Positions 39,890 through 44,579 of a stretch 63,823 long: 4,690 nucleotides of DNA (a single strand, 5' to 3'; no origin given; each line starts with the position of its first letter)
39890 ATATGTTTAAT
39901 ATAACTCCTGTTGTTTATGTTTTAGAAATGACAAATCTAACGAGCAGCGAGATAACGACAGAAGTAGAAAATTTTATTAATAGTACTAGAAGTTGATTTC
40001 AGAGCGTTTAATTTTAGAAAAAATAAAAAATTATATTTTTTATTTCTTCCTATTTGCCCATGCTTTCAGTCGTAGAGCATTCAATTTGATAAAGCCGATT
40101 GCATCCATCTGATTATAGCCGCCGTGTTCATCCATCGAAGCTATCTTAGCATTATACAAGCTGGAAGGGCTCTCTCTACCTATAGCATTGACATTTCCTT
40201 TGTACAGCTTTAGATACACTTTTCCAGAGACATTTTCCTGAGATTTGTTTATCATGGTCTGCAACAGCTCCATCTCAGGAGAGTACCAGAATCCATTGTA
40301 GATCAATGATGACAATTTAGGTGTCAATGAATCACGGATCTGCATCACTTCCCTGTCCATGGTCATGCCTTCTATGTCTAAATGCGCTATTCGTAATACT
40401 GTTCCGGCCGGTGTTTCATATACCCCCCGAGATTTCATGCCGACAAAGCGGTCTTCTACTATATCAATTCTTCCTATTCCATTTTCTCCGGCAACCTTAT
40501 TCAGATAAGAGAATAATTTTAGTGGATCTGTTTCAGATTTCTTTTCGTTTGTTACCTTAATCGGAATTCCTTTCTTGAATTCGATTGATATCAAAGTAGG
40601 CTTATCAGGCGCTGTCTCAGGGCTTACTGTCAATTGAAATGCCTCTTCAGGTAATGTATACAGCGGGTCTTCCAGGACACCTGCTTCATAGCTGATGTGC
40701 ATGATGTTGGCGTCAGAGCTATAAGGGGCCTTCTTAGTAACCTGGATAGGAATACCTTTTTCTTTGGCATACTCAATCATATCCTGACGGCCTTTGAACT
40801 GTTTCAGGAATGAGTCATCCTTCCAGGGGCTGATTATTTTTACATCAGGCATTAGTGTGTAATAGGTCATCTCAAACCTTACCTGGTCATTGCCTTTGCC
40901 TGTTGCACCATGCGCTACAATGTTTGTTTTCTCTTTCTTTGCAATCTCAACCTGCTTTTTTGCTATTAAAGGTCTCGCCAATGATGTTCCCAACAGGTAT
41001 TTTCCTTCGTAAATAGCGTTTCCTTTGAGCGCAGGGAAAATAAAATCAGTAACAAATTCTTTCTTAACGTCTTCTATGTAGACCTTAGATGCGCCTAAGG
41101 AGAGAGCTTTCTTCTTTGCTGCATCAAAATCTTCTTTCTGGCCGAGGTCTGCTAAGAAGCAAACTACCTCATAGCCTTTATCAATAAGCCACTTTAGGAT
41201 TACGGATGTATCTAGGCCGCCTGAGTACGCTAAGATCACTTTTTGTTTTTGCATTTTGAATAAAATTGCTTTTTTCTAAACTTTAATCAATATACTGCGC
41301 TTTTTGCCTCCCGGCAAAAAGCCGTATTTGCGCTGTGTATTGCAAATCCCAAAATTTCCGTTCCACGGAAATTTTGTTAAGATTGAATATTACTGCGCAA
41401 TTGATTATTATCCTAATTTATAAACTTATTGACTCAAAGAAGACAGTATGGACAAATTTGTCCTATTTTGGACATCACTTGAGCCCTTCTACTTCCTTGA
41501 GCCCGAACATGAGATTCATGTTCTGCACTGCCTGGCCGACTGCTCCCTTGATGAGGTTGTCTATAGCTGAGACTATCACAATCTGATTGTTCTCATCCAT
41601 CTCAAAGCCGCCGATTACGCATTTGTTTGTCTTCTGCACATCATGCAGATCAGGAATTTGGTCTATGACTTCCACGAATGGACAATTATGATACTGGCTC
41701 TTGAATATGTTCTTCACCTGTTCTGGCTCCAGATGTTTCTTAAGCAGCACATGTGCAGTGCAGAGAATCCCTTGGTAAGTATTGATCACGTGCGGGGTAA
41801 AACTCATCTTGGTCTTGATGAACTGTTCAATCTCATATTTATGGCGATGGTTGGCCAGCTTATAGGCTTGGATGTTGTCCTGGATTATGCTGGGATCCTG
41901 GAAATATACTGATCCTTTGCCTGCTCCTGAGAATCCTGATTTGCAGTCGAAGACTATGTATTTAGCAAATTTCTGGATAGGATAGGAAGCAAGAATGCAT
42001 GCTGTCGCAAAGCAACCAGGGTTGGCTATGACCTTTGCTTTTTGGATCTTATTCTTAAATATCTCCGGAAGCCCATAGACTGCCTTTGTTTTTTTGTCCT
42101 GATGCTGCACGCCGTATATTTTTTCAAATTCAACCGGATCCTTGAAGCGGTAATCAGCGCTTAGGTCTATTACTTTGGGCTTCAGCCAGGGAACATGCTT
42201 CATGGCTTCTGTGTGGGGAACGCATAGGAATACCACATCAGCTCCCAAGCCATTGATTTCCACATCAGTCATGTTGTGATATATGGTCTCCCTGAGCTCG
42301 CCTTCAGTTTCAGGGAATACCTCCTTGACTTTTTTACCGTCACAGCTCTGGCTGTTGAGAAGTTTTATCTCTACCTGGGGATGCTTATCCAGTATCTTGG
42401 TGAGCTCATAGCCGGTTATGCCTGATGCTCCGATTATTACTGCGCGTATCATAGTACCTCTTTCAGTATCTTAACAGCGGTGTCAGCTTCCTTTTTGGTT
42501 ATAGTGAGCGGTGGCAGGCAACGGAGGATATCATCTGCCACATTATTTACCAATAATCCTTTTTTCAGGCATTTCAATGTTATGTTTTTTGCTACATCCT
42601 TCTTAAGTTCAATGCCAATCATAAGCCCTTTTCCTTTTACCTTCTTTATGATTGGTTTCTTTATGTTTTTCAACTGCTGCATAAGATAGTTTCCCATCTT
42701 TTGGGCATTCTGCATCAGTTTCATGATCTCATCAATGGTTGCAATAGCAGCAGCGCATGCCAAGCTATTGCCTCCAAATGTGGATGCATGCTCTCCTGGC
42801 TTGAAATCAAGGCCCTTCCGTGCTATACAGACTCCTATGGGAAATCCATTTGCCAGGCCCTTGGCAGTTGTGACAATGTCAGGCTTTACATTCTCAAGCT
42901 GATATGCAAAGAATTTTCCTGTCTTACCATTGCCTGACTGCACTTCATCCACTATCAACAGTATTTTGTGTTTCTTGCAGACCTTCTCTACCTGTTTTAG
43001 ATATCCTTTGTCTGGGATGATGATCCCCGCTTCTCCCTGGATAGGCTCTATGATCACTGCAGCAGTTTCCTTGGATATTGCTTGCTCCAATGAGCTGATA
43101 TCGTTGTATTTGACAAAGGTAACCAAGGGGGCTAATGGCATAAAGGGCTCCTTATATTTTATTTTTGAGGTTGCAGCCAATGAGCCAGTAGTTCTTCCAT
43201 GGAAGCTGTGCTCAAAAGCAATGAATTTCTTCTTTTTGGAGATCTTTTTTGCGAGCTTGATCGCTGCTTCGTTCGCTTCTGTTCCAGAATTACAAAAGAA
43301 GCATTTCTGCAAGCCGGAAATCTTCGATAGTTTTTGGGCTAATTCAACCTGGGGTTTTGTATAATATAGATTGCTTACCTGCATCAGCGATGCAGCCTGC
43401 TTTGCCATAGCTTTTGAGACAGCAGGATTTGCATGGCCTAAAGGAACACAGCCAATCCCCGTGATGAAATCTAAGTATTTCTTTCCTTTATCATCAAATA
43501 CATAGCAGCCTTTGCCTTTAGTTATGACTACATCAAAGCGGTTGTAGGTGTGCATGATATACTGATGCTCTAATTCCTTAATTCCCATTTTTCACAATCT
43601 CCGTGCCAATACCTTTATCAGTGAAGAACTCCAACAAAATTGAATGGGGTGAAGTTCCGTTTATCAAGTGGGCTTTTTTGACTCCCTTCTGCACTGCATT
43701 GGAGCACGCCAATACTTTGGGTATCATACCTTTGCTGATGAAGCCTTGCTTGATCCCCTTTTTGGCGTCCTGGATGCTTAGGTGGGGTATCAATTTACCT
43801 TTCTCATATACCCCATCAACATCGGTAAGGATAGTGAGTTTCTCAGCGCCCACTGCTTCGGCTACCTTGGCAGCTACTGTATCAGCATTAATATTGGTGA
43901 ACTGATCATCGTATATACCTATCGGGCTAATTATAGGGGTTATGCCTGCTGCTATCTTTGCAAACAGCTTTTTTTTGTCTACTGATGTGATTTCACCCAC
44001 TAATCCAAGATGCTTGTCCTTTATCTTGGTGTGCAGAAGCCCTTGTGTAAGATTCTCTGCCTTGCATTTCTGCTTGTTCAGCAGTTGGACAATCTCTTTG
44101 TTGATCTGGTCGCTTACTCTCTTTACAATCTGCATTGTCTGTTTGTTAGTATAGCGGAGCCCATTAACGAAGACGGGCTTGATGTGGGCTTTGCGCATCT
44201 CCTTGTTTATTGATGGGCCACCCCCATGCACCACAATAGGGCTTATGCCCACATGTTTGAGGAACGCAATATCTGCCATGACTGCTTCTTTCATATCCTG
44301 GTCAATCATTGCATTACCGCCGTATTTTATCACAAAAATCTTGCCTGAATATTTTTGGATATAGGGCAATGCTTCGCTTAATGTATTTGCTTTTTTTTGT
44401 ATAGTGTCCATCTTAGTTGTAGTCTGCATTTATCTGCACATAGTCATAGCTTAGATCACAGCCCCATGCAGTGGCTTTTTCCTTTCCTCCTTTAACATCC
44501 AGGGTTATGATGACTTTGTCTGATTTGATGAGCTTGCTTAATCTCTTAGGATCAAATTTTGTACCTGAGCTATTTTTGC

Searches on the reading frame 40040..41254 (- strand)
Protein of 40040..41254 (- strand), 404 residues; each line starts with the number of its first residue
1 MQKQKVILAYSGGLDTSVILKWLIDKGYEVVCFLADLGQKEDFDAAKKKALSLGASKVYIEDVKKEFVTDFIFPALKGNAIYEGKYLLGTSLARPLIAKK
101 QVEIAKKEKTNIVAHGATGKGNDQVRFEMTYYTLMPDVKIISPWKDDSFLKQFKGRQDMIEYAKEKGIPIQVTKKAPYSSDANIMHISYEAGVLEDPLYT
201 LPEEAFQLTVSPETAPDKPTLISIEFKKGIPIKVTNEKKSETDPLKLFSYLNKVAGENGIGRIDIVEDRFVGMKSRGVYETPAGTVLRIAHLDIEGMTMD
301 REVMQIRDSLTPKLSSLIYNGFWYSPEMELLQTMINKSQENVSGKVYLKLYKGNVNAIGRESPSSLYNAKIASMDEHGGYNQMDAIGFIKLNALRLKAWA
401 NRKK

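Call 15: search_protein_families(library=ncbifam, proteins=[window:40040-41254:-], max_evalue=0.00001)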
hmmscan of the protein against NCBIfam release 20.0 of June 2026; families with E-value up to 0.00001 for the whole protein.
window:40040-41254:- (404 aa): 6 families
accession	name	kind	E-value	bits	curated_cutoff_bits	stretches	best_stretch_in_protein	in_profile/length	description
NF001770.0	PRK00509.1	equivalog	3.4e-172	573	334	1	2-403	3-398/401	argininosuccinate synthase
TIGR00032.1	argG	equivalog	1.4e-149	498.7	268.2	1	5-403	1-393/394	argininosuccinate synthase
NF010392.0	PRK13820.1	equivalog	2.1e-117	392.5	512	1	3-398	2-387/395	argininosuccinate synthase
NF003385.0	PRK04527.1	equivalog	6.6e-63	212.7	603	1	1-401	1-394/401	argininosuccinate synthase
NF003779.0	PRK05370.1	equivalog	6.9e-54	183.4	657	1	3-396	11-413/448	argininosuccinate synthase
NF038212.1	argG_rel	exception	2.2e-47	161.7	425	1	2-367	13-368/381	argininosuccinate synthase-related protein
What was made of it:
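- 40040..41254 (-): argG (404 aa). NF001770, 573 bits (call 15).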

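Call 16: find_related_loci(query=window:40040-41254:-, collection=genome_contigs, flank=3000)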
Query window:40040-41254:- (404 aa) in genome_contigs; peptide patterns used: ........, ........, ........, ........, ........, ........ (x = any residue, [..] = any of these).
600 stretches matched a pattern (row limit reached: there are more); 533 encode a relative of the query (tblastn E <= 1e-3); the best 80 are kept; 80 distinct loci.
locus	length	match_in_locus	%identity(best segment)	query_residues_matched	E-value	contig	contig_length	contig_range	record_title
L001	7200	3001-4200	82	3-400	0e+0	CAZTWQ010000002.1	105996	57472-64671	MAG TPA_asm: uncultured Methanosarcinales archaeon isolate binchicken_co28_237 genome assembly, contig: NODE_131_length_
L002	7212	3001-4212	82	1-404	0e+0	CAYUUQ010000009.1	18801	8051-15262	MAG TPA_asm: uncultured Methanosarcinales archaeon isolate SRP077602_co7_489 genome assembly, contig: NODE_14554_length_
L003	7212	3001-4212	80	3-404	0e+0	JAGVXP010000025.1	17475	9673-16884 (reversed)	Candidatus Woesearchaeota archaeon isolate RIFCSPHIGHO2_02_FULL_36_13 rifcsphigho2_02_scaffold_8430, whole genome shotgu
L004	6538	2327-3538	69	3-404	0e+0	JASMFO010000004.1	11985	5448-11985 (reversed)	MAG: Candidatus Woesearchaeota archaeon isolate ETNP7_MAG_25 c_000000049859, whole genome shotgun sequence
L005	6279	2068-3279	68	3-404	0e+0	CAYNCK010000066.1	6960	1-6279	MAG TPA_asm: uncultured Methanosarcinales archaeon isolate binchicken_co203_103 genome assembly, contig: k141_271993, wh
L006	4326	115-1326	71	3-404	0e+0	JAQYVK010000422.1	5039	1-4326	MAG: Desulfatiglandales bacterium isolate SG_15_bin78 SG_15_bin.78.orig_15_c_000000595988, whole genome shotgun sequence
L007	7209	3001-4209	69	4-404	0e+0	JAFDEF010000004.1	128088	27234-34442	MAG: Deltaproteobacteria bacterium isolate Meg19_1012_Bin_503 Meg19_1012_Bin_503_scaffold_88, whole genome shotgun seque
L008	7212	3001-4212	69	3-404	0e+0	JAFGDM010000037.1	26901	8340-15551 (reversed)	MAG: Deltaproteobacteria bacterium isolate Zod_Metabat.1176 k87_847448, whole genome shotgun sequence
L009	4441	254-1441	66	5-397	0e+0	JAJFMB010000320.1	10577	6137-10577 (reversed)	MAG: Chlamydiae bacterium isolate OFTM56 OFTM56_319, whole genome shotgun sequence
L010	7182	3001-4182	64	5-398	3e-177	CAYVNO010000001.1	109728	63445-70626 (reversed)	MAG TPA_asm: uncultured Methanosarcinales archaeon isolate SRP200020_co3_56 genome assembly, contig: NODE_184_length_109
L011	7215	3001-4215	80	1-403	0e+0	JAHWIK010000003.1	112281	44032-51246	MAG: Candidatus Woesearchaeota archaeon isolate YT1_182 k127_7729191, whole genome shotgun sequence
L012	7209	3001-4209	65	4-403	1e-173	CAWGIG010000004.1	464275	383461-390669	MAG: Waddliaceae bacterium isolate MFD09671.bin.1.120 genome assembly, contig: contig_52808, whole genome shotgun sequen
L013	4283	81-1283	61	1-398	1e-174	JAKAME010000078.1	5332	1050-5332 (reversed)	MAG: Candidatus Micrarchaeota archaeon isolate WY5.bin156 NODE_31173_length_5332_cov_1.869164, whole genome shotgun sequ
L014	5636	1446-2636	61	4-404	2e-167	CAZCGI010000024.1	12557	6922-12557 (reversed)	MAG TPA_asm: uncultured Syntrophaceae bacterium isolate binchicken_co379_42 genome assembly, contig: NODE_1429_length_12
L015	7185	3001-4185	60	4-404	3e-164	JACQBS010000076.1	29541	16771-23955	MAG: Nitrospinota bacterium isolate NC_groundwater_948_Pr1_S-0.2um_39_25 Montesol18-Sp2_coassembly_scaffold_491944, whol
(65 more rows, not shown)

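Call 27: find_encoding_contigs(protein=window:40040-41254:-, flank=3000, max_places=10)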
Protein window:40040-41254:- (404 aa): 13 contigs read that carry it; 5 places shown.
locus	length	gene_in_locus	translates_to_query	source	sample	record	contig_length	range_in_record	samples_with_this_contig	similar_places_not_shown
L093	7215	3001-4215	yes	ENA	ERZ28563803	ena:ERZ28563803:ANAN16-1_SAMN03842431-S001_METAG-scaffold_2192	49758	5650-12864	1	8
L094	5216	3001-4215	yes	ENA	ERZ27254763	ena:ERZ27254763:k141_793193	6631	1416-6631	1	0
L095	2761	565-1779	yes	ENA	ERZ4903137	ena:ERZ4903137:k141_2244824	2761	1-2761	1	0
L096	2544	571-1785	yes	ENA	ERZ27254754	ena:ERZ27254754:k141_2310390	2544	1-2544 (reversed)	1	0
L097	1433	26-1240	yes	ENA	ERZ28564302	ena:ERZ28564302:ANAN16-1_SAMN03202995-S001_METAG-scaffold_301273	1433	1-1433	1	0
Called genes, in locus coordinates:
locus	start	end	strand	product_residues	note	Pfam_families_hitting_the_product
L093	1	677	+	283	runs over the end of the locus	PF00696:AA_kinase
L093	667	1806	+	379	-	PF00202:Aminotran_3, PF00155:Aminotran_1_2 (weak), PF01041:DegT_DnrJ_EryC1 (faint), PF01212:Beta_elim_lyase (weak), PF00266:Aminotran_5 (weak)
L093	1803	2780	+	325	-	PF01118:Semialdhyde_dh, PF22698:Semialdhyde_dhC_1, PF02774:Semialdhyde_dhC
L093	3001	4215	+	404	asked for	PF00764:Arginosuc_synth, PF20979:Arginosuc_syn_C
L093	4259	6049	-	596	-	PF13385:Laminin_G_3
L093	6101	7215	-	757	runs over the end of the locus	PF07581:Glug (faint)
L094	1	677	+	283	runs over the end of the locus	PF00696:AA_kinase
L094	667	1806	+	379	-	PF00202:Aminotran_3, PF00155:Aminotran_1_2 (weak), PF01041:DegT_DnrJ_EryC1 (faint), PF01212:Beta_elim_lyase (weak), PF00266:Aminotran_5 (weak)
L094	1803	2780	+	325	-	PF01118:Semialdhyde_dh, PF22698:Semialdhyde_dhC_1, PF02774:Semialdhyde_dhC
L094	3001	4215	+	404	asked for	PF00764:Arginosuc_synth, PF20979:Arginosuc_syn_C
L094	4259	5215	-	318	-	?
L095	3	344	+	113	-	?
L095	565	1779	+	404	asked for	PF00764:Arginosuc_synth, PF20979:Arginosuc_syn_C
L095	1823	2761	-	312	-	?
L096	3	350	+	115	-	?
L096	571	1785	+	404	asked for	PF00764:Arginosuc_synth, PF20979:Arginosuc_syn_C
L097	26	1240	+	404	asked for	PF00764:Arginosuc_synth, PF20979:Arginosuc_syn_C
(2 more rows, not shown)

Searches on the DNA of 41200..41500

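Call 9: search_rna_families(source=window, start=41200, end=41500, threshold=evalue, max_evalue=10, show_alignments=3)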
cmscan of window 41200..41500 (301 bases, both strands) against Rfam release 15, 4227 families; matches with E-value up to 10: 6.
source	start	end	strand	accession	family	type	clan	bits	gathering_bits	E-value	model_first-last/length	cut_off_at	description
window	41289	41382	+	RF03155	TD-1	Cis-reg;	CL00124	29.7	64.5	0.0034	1-120/120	no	TD-1 RNA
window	41259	41305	-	RF03091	Clostridium-PBP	Gene; sRNA;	-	18.9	94.4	3.7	1-73/73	no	Clostridium-PBP RNA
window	41432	41485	-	RF00158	SNORD82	Gene; snRNA; snoRNA; CD-box;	-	15.1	43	2.7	1-70/70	no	Small nucleolar RNA SNORD82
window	41272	41385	-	RF02861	IR_84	Gene; sRNA;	-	15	51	3.3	1-186/186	no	Neisseria sRNA 84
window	41432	41483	-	RF00151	SNORD58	Gene; snRNA; snoRNA; CD-box;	CL00064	13.5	42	5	1-65/65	no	Small nucleolar RNA SNORD58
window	41460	41473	-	RF00163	Hammerhead_1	Gene; ribozyme;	CL00010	12.6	34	6.2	14-27/45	no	Hammerhead ribozyme (type I)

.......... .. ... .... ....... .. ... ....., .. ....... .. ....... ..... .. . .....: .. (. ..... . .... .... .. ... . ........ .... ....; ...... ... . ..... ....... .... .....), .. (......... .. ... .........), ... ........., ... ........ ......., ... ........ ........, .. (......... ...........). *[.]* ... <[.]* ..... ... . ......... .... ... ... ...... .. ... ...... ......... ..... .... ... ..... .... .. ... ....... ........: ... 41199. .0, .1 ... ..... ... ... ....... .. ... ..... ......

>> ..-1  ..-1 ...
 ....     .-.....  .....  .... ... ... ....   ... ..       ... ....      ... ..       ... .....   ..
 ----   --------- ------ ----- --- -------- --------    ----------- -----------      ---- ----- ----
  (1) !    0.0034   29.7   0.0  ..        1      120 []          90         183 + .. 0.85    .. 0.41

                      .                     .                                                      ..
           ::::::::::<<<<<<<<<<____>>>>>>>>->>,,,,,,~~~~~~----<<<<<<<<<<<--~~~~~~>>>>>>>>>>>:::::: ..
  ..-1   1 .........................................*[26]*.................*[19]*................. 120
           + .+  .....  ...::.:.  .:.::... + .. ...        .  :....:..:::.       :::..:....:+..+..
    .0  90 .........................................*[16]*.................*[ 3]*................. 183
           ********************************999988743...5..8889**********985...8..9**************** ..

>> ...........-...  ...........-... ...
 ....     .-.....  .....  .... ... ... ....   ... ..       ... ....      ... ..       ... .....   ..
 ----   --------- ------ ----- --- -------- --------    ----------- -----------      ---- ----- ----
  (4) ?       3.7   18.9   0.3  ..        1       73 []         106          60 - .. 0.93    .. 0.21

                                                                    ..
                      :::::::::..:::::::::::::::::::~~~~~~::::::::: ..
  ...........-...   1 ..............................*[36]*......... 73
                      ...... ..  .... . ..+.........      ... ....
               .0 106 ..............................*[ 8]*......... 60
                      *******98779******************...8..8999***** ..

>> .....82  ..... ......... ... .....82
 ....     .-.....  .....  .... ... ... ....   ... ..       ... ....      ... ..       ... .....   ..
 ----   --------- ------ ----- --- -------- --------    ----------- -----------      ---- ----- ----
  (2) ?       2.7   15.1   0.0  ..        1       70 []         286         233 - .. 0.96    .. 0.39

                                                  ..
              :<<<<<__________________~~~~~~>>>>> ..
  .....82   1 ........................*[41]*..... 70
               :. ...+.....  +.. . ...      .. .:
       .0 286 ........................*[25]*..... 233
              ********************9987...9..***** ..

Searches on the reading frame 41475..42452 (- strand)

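Call 15: search_protein_families(library=ncbifam, proteins=[window:41475-42452:-], max_evalue=0.00001)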
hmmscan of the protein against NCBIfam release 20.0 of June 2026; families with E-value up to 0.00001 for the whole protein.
window:41475-42452:- (325 aa): 6 families
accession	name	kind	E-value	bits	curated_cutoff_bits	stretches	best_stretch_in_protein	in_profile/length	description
TIGR01850.1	argC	equivalog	4e-105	351.8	233.6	1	2-325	1-339/345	N-acetyl-gamma-glutamyl-phosphate reductase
TIGR01851.1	argC_other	equivalog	4.2e-25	88.7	229.85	1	71-318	50-310/310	N-acetyl-gamma-glutamyl-phosphate reductase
NF006416.0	PRK08664.1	subfamily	7.9e-15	54.9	232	1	2-316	4-344/350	aspartate-semialdehyde dehydrogenase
TIGR00978.1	asd_EA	equivalog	1e-12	47.8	301.2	1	2-316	1-341/342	aspartate-semialdehyde dehydrogenase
NF011456.0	PRK14874.1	equivalog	1.8e-10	40.4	223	0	3-67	6-70/346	aspartate-semialdehyde dehydrogenase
TIGR01296.1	asd_B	equivalog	5e-08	32.4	324.2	0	5-182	3-164/339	aspartate-semialdehyde dehydrogenase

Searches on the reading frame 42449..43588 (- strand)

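Call 15: search_protein_families(library=ncbifam, proteins=[window:42449-43588:-], max_evalue=0.00001)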
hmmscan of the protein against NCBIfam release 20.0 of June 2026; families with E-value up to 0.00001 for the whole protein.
window:42449-43588:- (379 aa): 72 families (the best 25 are shown)
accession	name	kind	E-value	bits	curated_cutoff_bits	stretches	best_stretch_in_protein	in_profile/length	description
TIGR00707.1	argD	subfamily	1.3e-146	488.3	410.05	1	10-379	1-380/381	acetylornithine/succinylornithine family transaminase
NF002874.0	PRK03244.1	equivalog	7.5e-140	466.2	457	1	8-379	15-392/399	acetylornithine transaminase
NF002797.0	PRK02936.1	equivalog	7.3e-129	429.9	496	1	10-379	3-377/385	acetylornithine transaminase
NF002325.0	PRK01278.1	subfamily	4.4e-120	400.9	372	1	9-378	4-385/395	acetylornithine transaminase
NF004426.0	PRK05769.1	equivalog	1.6e-114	383.1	552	2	172-379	219-437/441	acetyl ornithine aminotransferase family protein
NF003273.0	PRK04260.1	equivalog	1.8e-107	359.2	616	1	10-379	3-375/376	acetylornithine transaminase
NF005993.0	PRK08117.1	subfamily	3.1e-106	355.6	574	2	171-379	204-427/433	aspartate aminotransferase family protein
NF003468.0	PRK05093.1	subfamily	3e-104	348.9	522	1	8-377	13-397/405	acetylornithine/succinyldiaminopimelate transaminase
NF002985.0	PRK03715.1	equivalog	3.7e-101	338.7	568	1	3-379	3-391/395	acetylornithine transaminase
TIGR01885.1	Orn_aminotrans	equivalog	6.4e-101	338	378.4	1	5-379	6-401/402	ornithine--oxo-acid transaminase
TIGR03246.1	arg_catab_astC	subfamily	1.2e-99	334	609.95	1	8-374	7-388/397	acetylornithine/succinylornithine family transaminase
NF042418.1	LysJ_Th_th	equivalog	1.1e-97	327.4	700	1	4-379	4-385/386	[LysW]-aminoadipate semialdehyde transaminase LysJ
NF003145.0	PRK04073.1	equivalog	1.1e-96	323.9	656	1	3-379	7-395/396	ornithine--oxo-acid transaminase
NF009047.0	PRK12381.1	subfamily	3.1e-95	319.4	630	1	8-376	11-394/406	bifunctional succinylornithine transaminase/acetylornithine transaminase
NF045491.1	LysJ_Sulfobales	equivalog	2.7e-94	316.2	700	1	12-377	4-375/386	[LysW]-aminoadipate semialdehyde/glutamate semialdehyde transaminase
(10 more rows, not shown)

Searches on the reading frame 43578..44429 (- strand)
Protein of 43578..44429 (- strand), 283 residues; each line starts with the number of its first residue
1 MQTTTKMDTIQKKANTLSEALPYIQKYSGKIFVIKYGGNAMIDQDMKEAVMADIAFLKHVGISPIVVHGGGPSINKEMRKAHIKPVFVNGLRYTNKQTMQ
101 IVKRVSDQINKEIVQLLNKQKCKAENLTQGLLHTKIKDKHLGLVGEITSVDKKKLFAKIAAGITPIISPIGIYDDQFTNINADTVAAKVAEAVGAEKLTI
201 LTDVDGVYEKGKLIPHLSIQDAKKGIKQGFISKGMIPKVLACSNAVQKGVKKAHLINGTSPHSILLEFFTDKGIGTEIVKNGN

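Call 15: search_protein_families(library=ncbifam, proteins=[window:43578-44429:-], max_evalue=0.00001)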
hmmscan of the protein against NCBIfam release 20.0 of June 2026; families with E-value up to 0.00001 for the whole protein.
window:43578-44429:- (283 aa): 17 families
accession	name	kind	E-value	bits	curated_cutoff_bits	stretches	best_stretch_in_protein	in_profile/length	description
TIGR00761.1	argB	equivalog_domain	2.1e-66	223.8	151.3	1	32-254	2-230/231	acetylglutamate kinase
NF003387.0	PRK04531.1-2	equivalog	3.3e-45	154.4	426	1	21-280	24-288/441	acetylglutamate kinase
NF003641.0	PRK05279.1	equivalog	5.5e-40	137.5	344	2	11-118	7-113/441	amino-acid N-acetyltransferase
TIGR01890.1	N-Ac-Glu-synth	equivalog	9.3e-36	123.7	202.85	1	16-281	4-280/429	amino-acid N-acetyltransferase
NF003386.0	PRK04531.1-1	equivalog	1.9e-32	112.8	417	1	17-280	28-293/442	acetylglutamate kinase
NF010662.0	PRK14058.1-4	equivalog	8.6e-27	93.9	194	1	32-265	2-251/264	[LysW]-aminoadipate/[LysW]-glutamate kinase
NF010659.0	PRK14058.1-1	equivalog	2.8e-22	79.1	223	1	32-263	2-254/267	[LysW]-aminoadipate kinase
NF010661.0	PRK14058.1-3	equivalog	1.3e-18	67.1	251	1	32-253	3-248/283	acetylglutamate/acetylaminoadipate kinase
NF040647.1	IPPK_Arch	equivalog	6.9e-10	38.6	120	1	32-278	10-259/259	isopentenyl phosphate kinase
TIGR00746.1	arcC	equivalog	1.1e-08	34.5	358.25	1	180-262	208-293/309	carbamate kinase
NF010660.0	PRK14058.1-2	equivalog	5.3e-08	33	241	0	136-258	125-241/249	[LysW]-aminoadipate/[LysW]-glutamate kinase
TIGR01027.1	proB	equivalog_domain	1e-07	31.5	186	1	182-281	145-254/363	glutamate 5-kinase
NF009008.0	PRK12354.1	subfamily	6.1e-07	28.9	361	1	180-255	203-280/308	carbamate kinase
NF009007.0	PRK12352.1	subfamily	1.7e-06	27.2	266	0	161-264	195-301/316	carbamate kinase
TIGR02076.1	pyrH_arch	equivalog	2.1e-06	27.5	158.05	0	182-210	118-146/222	UMP kinase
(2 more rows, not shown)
